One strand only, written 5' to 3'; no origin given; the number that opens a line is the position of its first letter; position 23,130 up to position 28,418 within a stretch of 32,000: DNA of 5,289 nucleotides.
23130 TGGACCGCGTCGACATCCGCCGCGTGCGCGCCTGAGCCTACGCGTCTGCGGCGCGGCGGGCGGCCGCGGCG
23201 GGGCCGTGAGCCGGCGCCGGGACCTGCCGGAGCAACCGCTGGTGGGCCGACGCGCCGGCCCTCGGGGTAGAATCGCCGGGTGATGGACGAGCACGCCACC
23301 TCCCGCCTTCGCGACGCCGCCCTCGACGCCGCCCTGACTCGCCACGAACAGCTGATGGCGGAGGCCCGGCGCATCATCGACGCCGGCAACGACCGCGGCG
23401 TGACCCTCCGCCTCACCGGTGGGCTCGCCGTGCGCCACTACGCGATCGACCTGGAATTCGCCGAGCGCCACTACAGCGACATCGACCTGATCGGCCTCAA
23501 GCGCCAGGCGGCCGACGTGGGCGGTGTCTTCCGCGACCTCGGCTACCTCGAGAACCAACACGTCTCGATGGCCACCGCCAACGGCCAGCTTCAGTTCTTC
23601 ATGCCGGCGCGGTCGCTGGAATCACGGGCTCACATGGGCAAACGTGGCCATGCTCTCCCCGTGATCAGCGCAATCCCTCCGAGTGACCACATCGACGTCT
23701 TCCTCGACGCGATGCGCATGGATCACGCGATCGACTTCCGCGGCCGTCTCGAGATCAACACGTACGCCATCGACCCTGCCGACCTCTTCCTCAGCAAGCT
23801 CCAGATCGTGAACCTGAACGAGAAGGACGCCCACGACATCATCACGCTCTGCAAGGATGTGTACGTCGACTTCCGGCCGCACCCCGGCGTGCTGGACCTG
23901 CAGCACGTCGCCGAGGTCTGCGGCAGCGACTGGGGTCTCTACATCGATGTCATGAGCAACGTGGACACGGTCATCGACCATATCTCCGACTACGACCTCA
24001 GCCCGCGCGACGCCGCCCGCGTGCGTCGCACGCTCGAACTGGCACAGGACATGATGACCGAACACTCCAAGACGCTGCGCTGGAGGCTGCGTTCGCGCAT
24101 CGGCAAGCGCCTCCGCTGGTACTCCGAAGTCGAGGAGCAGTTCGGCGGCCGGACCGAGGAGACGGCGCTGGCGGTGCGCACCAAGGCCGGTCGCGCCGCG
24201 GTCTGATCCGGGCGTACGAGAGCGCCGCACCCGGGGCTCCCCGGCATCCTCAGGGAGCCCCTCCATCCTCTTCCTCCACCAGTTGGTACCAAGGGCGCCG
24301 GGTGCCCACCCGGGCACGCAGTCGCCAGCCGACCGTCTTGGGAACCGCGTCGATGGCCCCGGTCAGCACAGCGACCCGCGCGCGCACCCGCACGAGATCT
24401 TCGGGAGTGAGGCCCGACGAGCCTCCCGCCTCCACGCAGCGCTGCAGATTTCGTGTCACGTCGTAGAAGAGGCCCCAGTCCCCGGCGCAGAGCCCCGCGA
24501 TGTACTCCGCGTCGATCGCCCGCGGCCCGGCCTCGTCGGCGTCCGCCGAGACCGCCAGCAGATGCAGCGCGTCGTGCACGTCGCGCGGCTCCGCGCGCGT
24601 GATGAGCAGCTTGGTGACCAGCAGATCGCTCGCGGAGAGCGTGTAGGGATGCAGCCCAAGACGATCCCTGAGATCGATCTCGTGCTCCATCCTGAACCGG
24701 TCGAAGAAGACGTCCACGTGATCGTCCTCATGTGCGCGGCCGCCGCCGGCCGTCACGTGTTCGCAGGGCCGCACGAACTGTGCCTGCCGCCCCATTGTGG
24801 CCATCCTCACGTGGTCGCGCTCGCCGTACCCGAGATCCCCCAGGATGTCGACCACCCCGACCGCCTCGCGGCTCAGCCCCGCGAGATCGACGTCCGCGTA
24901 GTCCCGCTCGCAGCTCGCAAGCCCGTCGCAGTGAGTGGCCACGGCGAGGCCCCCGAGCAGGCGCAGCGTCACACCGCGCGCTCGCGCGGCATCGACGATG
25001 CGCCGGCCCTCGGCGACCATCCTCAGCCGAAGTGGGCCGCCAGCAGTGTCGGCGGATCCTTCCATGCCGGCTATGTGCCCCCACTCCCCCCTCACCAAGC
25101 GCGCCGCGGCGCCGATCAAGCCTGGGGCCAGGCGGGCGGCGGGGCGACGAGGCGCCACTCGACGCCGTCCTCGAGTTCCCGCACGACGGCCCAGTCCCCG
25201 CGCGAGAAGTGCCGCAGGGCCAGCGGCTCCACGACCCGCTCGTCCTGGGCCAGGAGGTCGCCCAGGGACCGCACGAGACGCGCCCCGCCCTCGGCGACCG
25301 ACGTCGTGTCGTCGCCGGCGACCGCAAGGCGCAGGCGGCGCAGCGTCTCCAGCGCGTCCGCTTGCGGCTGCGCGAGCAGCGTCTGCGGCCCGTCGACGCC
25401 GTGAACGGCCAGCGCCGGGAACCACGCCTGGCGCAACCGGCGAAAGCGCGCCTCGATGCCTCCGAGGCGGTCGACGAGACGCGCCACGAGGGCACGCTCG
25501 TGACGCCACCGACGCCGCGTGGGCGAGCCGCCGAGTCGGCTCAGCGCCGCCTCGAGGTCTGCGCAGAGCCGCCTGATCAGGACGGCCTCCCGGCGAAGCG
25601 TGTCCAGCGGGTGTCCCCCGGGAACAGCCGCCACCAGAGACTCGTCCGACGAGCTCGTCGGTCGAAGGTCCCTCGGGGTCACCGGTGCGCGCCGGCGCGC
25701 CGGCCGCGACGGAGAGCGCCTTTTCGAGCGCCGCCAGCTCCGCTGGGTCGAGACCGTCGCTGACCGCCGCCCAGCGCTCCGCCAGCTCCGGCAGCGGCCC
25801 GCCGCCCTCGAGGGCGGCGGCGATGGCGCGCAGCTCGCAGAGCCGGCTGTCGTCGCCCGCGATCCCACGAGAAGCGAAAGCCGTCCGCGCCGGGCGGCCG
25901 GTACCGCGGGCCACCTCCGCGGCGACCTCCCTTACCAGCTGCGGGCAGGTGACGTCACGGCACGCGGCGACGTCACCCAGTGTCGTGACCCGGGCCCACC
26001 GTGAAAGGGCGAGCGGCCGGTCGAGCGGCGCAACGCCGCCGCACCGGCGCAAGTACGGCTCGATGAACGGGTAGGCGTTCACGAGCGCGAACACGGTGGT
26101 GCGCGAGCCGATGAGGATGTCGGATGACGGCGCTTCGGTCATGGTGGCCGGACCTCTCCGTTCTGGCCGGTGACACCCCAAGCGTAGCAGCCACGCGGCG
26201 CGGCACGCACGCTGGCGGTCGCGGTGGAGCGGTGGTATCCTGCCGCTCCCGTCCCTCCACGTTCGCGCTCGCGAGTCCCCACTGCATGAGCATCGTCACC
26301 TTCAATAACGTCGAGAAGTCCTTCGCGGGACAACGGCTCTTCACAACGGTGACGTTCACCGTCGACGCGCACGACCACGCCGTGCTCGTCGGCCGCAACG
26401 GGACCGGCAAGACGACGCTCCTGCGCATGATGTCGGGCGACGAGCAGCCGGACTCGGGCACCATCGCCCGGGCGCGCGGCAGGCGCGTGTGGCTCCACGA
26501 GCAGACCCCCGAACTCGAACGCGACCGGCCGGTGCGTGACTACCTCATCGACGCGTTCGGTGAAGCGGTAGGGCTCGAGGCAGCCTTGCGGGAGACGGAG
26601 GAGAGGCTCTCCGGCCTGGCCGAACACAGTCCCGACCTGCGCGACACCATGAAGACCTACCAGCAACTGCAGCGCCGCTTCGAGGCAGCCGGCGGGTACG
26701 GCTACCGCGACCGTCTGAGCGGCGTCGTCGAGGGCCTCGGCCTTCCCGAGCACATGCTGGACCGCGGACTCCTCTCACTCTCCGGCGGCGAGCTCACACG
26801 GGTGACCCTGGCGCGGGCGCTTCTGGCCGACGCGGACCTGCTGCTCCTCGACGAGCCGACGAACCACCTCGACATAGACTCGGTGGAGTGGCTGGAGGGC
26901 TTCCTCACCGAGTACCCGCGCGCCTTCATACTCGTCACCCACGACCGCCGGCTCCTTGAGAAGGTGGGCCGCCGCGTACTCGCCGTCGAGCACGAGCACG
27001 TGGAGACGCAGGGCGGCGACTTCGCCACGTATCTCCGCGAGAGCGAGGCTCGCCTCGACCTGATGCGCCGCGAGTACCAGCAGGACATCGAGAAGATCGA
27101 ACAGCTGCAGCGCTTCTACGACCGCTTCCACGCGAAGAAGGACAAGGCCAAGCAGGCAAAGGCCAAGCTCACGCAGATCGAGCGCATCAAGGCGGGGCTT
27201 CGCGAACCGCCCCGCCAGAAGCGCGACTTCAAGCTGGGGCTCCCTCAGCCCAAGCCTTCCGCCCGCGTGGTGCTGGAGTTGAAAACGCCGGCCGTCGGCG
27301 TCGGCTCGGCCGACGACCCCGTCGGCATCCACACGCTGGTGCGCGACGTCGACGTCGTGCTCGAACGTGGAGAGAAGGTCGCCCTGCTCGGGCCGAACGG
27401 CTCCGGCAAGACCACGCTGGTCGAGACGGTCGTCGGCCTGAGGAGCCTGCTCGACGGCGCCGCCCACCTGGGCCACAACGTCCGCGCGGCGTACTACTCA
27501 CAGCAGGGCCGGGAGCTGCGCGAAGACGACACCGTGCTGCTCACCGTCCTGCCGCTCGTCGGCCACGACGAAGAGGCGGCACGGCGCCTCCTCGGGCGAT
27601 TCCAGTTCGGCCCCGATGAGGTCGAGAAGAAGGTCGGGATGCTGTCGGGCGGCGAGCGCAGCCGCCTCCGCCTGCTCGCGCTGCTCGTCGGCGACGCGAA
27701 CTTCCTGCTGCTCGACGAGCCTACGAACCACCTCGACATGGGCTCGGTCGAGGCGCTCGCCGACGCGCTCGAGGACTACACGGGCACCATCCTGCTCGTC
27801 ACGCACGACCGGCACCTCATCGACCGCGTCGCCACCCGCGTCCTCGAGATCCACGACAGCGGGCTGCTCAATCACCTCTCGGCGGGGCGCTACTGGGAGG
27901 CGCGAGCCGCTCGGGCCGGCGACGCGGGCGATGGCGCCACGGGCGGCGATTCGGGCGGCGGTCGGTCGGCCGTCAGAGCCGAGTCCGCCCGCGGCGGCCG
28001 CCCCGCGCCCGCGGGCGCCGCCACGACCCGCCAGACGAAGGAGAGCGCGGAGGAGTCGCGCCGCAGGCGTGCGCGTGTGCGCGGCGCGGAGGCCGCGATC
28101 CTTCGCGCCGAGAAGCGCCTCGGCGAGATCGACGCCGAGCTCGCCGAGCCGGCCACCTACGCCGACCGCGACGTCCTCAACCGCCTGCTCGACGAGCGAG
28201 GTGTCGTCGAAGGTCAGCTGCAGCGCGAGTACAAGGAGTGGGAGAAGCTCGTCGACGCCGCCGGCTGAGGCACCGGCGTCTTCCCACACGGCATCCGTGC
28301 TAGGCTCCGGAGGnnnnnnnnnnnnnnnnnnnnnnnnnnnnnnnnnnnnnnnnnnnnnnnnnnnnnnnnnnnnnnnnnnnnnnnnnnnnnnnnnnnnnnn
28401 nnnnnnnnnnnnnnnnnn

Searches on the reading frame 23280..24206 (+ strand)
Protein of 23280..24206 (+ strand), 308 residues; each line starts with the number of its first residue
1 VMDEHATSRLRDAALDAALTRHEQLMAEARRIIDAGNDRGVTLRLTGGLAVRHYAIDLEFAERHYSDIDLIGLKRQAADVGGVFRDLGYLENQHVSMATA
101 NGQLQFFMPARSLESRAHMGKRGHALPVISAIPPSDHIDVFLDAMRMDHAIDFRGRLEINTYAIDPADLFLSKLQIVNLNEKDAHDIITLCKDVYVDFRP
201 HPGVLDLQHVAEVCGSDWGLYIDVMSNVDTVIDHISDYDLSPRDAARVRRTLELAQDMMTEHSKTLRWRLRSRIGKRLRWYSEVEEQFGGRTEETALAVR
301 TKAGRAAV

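Call 35: search_protein_families(library=pfam, proteins=[window:23280-24206:+], max_evalue=0.001)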
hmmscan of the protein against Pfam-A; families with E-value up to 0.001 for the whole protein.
window:23280-24206:+ (308 aa): 1 family
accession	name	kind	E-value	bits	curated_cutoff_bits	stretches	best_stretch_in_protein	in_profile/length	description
PF14907.12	NTP_transf_5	-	7e-05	23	31.2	1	13-113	44-124/249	Uncharacterised nucleotidyltransferase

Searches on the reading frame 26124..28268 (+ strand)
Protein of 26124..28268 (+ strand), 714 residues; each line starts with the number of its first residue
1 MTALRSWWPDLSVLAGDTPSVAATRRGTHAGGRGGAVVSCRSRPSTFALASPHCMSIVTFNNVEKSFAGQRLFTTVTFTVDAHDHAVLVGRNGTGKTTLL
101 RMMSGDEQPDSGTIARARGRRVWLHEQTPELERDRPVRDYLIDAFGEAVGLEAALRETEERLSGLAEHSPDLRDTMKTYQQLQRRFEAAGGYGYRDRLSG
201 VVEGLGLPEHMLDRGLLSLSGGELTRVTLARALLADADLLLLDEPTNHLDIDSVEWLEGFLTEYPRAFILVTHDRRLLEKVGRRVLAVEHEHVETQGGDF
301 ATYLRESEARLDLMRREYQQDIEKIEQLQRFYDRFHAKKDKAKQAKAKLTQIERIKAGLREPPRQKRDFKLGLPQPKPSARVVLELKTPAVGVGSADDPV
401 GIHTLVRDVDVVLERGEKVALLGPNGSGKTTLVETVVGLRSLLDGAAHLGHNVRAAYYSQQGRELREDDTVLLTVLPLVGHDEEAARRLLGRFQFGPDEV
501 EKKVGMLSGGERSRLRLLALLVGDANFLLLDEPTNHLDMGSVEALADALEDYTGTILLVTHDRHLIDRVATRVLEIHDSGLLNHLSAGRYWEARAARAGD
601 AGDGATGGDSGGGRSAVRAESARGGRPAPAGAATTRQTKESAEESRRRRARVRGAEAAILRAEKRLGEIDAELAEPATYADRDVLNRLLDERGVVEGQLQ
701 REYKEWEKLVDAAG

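Call 35: search_protein_families(library=pfam, proteins=[window:26124-28268:+], max_evalue=0.001)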
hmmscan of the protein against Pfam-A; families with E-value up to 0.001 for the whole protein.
window:26124-28268:+ (714 aa): 19 families
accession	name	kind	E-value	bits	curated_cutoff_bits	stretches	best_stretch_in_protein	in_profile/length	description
PF00005.33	ABC_tran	-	6.9e-44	150.2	25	2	75-247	3-137/137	ABC transporter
PF13304.12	AAA_21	-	5.1e-21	76.5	27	1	508-567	239-304/304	AAA domain, putative AbiEii toxin, Type IV TA system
PF02463.25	SMC_N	-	2.5e-13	50.4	40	0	506-569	136-205/220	RecF/RecN/SMC N terminal domain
PF12848.13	ABC_tran_Xtn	-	1.3e-12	48.1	25.9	1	288-369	3-83/85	ABC transporter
PF13476.12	AAA_23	-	1.5e-07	32.7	27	0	419-434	22-37/201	AAA domain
PF16326.10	ABC_tran_CTD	-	2.2e-07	31.4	32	1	645-709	3-67/69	ABC transporter C-terminal domain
PF24389.1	ORC-CDC6-like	-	2.7e-07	30.2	27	1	73-108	20-57/571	ORC-CDC6-like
PF13401.12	AAA_22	-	5.1e-07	30.5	27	0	85-270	7-120/130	AAA domain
PF13555.12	AAA_29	-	1.6e-06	28.2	27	0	411-436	17-42/61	P-loop containing region of AAA domain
PF05729.18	NACHT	-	4e-05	24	26.7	0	419-437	3-21/167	NACHT domain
PF20720.3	nSTAND3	-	6.2e-05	23.2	27.2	0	73-103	7-37/155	Novel STAND NTPase 3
PF13521.12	AAA_28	-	0.00013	22.6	27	0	87-126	3-39/164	AAA domain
PF00004.35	AAA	-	0.00018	22.4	21.2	0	420-438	2-20/131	ATPase family associated with various cellular activities (AAA)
PF13604.12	AAA_30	-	0.00039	20.6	27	0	81-103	16-38/191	AAA domain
PF03193.22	RsgA_GTPase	-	0.00043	20.6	30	0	84-119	107-144/174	RsgA GTPase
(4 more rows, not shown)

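Call 60: search_protein_families(library=ncbifam, proteins=[window:26124-28268:+], max_evalue=0.00001)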
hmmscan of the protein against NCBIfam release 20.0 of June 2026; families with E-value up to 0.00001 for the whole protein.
window:26124-28268:+ (714 aa): 189 families (the best 25 are shown)
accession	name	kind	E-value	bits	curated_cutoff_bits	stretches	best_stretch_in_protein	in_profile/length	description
NF000355.4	ribo_prot_ABC_F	equivalog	1.6e-112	377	380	2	57-357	2-256/499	ribosomal protection-like ABC-F family protein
NF008775.0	PRK11819.1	equivalog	1.8e-98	330.6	599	1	58-601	7-539/556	energy-dependent translational throttle protein EttA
TIGR03719.1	ABC_ABC_ChvD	subfamily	2.3e-96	323.6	806.75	1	59-601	6-537/552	energy-dependent translational throttle protein EttA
NF011646.0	PRK15064.1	equivalog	3.2e-94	316.2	762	2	173-584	111-516/530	ABC-F family ATPase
NF050005.1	ABC_ATPase_Uup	equivalog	4.8e-92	309.1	900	1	55-709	1-632/636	ATP-binding cassette ATPase Uup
NF000168.2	ABCF_Msr_all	exception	5.3e-88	295.7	680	4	338-581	250-483/487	Msr family ABC-F type ribosomal protection protein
NF008358.0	PRK11147.1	equivalog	4.8e-87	292.7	936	1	55-709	1-628/635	ABC transporter ATP-binding protein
NF007921.0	PRK10636.1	equivalog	3.6e-85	286.5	917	1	72-579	16-503/638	ABC transporter ATP-binding protein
NF000170.2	ABCF_Vga_all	exception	2.2e-81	274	725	2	342-584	231-461/521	Vga family ABC-F type ribosomal protection protein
NF000171.1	ABCF_producer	exception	3.1e-81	273.5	800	2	58-329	4-274/541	TlrC/CarA/OleB/SrmB family ABC-F type ribosomal protection protein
NF000169.2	ABCF_Sal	exception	3.1e-73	247.3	725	2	172-584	84-509/542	Sal family ABC-F type ribosomal protection protein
NF000514.1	ABCF_OptrA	exception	7e-73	246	1450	1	67-581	30-537/655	ABC-F type ribosomal protection protein OptrA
NF043038.1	ABCF_CplR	exception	3.1e-66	224.2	780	2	338-582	242-475/544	ABC-F type ribosomal protection protein CplR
NF000166.1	ABCF_CarA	exception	7.8e-63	212.5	1050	2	60-320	8-275/556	ABC-F type ribosomal protection protein Car(A)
NF045691.1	ABCF_VgaF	exception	2.9e-59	200.9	975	2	414-581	294-457/459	ABC-F type ribosomal protection protein Vga(F)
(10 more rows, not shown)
